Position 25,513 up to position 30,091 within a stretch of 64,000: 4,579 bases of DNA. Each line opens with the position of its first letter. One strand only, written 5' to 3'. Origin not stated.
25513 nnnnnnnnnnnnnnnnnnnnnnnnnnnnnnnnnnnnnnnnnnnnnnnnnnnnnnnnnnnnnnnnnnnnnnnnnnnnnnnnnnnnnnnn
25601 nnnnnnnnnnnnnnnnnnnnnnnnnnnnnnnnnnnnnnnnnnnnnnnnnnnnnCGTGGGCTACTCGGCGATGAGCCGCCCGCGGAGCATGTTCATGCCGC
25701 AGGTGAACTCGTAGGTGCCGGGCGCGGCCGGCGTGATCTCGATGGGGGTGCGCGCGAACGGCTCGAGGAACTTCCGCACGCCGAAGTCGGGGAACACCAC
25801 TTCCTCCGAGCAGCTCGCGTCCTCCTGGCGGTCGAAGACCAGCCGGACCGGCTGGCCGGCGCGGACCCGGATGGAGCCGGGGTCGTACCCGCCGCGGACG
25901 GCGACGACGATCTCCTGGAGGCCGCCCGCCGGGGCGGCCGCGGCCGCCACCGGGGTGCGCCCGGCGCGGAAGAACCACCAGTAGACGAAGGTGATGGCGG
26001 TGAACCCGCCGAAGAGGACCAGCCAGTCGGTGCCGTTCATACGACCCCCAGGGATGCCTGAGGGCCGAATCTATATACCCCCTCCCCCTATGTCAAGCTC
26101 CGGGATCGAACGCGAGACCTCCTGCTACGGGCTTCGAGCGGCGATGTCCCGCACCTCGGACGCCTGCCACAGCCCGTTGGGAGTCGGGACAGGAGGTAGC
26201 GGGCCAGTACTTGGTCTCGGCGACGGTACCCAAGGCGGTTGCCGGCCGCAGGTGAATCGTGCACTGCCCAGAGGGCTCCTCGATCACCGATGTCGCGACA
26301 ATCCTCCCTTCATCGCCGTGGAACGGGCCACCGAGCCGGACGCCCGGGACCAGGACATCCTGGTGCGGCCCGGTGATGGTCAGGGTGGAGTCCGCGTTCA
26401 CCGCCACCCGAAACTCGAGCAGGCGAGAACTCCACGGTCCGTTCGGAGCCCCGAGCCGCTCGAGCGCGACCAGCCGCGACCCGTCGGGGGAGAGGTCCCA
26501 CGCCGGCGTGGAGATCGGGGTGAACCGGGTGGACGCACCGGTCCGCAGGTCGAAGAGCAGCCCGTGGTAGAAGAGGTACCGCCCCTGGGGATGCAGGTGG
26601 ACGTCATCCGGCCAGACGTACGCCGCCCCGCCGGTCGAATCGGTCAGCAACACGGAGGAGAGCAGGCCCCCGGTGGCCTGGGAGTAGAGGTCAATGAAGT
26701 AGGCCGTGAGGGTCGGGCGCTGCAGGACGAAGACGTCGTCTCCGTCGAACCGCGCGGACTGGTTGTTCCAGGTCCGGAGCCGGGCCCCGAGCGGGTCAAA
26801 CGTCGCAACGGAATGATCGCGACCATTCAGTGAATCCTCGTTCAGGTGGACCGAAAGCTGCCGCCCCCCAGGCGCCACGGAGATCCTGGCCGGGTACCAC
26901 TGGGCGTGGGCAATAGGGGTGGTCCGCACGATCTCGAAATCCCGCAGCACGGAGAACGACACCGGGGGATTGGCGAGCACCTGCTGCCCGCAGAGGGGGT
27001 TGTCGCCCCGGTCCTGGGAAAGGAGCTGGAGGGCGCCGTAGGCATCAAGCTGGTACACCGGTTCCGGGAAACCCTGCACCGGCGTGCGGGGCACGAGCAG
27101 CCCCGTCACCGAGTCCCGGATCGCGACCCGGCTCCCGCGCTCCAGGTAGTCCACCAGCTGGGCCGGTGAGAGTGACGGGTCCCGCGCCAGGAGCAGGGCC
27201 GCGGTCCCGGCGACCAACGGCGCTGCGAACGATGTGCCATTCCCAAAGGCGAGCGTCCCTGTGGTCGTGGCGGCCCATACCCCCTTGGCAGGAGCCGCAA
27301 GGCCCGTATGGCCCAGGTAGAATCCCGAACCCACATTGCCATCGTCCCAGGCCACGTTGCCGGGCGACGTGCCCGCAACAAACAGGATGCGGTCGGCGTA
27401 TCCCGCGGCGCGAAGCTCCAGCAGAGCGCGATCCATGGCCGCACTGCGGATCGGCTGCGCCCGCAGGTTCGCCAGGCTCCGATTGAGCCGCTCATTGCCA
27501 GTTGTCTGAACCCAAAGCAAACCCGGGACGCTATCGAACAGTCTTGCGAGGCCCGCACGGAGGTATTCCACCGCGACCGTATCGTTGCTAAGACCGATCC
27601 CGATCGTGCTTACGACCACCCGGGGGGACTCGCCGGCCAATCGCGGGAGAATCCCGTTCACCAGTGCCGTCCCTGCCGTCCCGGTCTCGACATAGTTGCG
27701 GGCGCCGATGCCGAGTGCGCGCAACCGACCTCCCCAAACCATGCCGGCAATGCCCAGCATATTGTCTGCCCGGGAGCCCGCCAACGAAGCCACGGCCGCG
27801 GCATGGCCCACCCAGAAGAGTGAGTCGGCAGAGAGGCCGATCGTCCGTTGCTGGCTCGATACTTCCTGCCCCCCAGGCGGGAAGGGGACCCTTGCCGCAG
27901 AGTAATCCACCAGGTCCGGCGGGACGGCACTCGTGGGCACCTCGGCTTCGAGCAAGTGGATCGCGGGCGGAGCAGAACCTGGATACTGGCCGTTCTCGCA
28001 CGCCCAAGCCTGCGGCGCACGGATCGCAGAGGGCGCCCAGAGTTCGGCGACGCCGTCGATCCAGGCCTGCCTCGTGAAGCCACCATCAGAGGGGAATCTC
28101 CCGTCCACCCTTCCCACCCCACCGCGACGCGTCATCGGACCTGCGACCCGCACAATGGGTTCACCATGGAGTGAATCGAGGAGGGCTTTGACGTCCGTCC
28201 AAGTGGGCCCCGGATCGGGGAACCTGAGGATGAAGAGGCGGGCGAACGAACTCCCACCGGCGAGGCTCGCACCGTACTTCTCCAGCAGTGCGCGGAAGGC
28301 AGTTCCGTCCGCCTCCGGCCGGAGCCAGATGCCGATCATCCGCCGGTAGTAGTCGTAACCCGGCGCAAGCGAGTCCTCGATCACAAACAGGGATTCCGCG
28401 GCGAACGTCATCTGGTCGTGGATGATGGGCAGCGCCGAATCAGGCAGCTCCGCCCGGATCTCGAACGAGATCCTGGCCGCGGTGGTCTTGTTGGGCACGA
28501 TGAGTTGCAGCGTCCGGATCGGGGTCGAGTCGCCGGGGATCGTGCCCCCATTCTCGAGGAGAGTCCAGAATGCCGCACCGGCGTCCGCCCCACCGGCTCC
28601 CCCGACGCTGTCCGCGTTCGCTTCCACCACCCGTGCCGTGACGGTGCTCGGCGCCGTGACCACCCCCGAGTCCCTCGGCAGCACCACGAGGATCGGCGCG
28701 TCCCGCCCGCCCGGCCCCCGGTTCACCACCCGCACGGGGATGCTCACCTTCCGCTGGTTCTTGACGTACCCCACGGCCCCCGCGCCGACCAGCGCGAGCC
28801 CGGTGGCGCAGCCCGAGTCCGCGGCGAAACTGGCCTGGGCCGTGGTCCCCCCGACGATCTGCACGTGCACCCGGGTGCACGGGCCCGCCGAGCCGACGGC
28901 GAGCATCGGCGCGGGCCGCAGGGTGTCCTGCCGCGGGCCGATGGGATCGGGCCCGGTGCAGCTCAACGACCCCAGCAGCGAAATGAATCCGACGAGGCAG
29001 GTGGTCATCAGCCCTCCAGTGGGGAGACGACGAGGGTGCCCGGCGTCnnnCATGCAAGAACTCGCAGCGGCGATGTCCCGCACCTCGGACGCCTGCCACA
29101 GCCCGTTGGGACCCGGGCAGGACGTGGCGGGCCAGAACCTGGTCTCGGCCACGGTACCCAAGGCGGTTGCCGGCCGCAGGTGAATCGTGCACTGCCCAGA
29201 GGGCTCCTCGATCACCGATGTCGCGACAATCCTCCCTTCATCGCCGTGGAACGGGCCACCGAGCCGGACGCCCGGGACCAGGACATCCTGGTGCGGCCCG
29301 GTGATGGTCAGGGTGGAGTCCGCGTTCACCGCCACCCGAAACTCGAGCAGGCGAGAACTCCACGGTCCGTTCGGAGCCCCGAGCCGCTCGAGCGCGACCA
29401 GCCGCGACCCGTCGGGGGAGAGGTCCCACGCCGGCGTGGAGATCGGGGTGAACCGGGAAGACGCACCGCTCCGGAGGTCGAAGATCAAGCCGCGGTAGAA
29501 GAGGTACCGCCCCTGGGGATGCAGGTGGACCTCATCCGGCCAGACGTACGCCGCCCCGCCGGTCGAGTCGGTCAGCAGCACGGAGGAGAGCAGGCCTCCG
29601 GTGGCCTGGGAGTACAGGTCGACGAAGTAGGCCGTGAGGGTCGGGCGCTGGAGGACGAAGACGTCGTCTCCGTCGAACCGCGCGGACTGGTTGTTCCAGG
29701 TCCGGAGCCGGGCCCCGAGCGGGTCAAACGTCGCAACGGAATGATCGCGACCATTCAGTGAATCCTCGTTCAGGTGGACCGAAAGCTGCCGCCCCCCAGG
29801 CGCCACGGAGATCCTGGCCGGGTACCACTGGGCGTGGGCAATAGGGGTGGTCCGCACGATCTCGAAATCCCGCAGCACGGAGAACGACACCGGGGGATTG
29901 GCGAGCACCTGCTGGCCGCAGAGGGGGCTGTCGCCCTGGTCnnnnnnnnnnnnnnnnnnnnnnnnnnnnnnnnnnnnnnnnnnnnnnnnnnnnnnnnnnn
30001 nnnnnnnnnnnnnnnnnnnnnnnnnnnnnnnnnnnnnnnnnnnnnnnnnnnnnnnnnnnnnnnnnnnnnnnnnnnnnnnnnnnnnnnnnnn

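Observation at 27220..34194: Conserved ends, variable protease core, and a patchwork third copy (gene-conversion signature)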

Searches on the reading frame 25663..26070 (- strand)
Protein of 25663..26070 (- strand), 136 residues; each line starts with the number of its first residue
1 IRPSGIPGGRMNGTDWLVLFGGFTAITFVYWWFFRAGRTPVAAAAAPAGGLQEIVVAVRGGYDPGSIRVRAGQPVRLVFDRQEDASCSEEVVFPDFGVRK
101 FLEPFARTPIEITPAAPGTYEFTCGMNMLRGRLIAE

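Call 57: search_protein_families(library=pfam, proteins=[window:25663-26070:-], max_evalue=0.01)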
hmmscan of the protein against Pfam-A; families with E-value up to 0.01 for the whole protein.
window:25663-26070:- (136 aa): 1 family
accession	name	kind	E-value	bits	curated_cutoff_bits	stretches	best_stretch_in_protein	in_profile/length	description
PF13473.12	Cupredoxin_1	-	7.5e-20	71.3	27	1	26-135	2-104/104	Cupredoxin-like domain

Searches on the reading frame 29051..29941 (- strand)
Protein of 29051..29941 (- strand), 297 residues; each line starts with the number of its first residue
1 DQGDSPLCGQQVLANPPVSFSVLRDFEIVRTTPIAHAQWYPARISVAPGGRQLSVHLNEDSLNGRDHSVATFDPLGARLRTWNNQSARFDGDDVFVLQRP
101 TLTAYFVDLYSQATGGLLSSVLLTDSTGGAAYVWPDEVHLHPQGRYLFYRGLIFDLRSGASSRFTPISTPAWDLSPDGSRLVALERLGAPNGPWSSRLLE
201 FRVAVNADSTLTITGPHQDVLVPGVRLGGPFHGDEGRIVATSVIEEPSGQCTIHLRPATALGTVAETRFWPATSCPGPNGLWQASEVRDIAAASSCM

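Call 70: search_solved_structures(query=A3, max_evalue=1)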
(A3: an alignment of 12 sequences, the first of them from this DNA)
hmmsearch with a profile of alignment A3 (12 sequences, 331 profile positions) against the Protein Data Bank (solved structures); distinct sequences matched with E-value up to 1: 16.
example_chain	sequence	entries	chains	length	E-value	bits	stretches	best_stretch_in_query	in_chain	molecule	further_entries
8wt1_A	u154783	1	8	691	0.00013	24.7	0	201-265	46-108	S9 family peptidase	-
5txc_A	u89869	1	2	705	0.00022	24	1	139-265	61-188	AtxE2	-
5txe_A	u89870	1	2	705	0.00022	24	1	139-265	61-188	AtxE2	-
2ojh_A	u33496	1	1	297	0.0014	21.3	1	140-266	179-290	Uncharacterized protein Atu1656/AGR_C_3050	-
5yzo_A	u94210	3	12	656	0.0025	20.5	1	129-267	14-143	Acyl-peptide hydrolase, putative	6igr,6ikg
5yzm_A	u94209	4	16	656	0.0025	20.5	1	129-267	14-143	Acyl-peptide hydrolase, putative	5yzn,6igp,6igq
9h2q_B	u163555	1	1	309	0.0064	19.1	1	121-217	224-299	Autophagy-related protein 16-1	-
7r5j_40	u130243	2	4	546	0.0076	18.9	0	172-229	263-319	Aladin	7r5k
7znk_C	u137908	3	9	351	0.024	17.2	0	155-220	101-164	THO complex subunit 3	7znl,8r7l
7apk_C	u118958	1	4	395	0.032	16.8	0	155-220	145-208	THO complex subunit 3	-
5i2t_A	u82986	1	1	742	0.076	15.6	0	177-234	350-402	Periodic tryptophan protein 2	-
7suk_LO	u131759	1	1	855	0.11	15.1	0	177-234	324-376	Periodic tryptophan protein 2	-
6lqs_B1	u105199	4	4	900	0.12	14.9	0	177-234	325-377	Periodic tryptophan protein 2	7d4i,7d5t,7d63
5wlc_LO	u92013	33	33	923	0.13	14.8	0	177-234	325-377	Utp1 | Periodic tryptophan protein 2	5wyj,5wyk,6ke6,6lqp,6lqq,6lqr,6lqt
8qbn_7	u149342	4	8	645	0.34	13.5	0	198-219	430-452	WD repeat-containing protein 26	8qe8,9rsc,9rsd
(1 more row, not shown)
